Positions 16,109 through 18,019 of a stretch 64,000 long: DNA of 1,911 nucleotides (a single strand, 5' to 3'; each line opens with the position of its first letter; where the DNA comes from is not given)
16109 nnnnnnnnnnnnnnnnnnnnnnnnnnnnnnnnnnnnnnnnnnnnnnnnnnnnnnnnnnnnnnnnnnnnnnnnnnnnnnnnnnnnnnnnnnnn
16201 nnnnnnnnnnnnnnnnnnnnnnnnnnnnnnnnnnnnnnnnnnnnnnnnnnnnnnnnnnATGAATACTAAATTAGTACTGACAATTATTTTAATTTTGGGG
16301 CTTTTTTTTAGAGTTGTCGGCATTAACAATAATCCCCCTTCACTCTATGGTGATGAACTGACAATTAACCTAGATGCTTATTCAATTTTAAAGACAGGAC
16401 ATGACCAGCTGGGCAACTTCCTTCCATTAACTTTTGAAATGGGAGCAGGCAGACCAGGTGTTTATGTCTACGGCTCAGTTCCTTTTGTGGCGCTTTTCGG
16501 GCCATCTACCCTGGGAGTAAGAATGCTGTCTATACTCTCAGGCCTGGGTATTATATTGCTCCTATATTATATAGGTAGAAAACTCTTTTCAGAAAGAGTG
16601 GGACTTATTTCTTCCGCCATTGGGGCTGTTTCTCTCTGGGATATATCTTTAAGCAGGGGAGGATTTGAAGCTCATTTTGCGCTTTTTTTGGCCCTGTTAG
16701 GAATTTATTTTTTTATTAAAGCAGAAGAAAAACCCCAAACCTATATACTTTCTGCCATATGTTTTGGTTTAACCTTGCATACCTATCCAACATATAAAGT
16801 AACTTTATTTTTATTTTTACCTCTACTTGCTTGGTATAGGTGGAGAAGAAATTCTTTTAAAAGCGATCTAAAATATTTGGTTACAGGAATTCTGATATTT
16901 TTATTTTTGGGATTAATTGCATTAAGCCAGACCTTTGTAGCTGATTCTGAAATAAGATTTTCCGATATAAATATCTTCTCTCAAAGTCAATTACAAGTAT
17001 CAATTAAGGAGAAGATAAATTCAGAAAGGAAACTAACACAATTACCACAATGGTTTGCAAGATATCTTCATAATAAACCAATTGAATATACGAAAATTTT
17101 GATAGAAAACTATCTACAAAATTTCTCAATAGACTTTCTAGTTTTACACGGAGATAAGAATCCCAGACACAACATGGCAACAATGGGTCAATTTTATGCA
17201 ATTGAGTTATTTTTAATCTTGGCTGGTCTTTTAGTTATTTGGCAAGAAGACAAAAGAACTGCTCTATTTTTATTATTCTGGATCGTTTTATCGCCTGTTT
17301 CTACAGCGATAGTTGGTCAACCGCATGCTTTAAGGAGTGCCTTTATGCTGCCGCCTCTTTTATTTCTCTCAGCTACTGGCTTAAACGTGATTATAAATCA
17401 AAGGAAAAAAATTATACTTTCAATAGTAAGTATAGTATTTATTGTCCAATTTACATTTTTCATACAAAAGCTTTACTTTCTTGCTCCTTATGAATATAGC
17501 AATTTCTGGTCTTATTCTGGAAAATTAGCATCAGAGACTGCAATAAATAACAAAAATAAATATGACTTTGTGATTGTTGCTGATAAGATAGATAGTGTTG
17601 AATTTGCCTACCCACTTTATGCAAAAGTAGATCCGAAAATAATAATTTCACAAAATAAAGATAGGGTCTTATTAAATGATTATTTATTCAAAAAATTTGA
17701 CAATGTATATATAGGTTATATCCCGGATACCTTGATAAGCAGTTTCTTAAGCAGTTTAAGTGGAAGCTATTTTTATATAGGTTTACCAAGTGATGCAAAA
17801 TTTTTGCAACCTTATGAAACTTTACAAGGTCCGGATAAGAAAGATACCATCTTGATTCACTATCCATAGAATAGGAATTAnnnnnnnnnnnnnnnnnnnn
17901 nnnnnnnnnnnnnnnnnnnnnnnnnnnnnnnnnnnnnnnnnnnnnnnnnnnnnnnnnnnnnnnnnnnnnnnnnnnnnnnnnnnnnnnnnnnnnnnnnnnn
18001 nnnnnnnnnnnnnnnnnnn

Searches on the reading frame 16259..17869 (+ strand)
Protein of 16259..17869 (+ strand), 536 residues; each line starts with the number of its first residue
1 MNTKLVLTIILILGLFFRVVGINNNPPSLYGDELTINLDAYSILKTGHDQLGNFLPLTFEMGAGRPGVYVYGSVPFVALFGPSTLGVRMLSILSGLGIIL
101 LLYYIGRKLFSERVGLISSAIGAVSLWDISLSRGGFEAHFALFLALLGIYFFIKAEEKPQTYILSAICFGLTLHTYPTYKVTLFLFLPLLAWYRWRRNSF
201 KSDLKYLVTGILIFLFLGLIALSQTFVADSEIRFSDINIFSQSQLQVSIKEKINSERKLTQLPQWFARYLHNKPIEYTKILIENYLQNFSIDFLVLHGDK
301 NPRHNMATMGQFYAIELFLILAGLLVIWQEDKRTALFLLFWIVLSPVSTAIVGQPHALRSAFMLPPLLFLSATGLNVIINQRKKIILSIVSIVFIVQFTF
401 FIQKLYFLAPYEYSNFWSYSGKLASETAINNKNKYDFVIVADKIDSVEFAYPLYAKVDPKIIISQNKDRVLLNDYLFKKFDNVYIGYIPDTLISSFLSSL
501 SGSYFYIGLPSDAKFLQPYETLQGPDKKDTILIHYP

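Call 10: search_protein_families(library=pfam, proteins=[window:16259-17869:+], max_evalue=0.01)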
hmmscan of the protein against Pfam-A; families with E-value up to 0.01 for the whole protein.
window:16259-17869:+ (536 aa): 1 family
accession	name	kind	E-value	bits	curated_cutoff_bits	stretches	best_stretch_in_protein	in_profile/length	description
PF13231.12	PMT_2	-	4e-14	53.6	26.1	1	76-216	13-154/160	Dolichyl-phosphate-mannose-protein mannosyltransferase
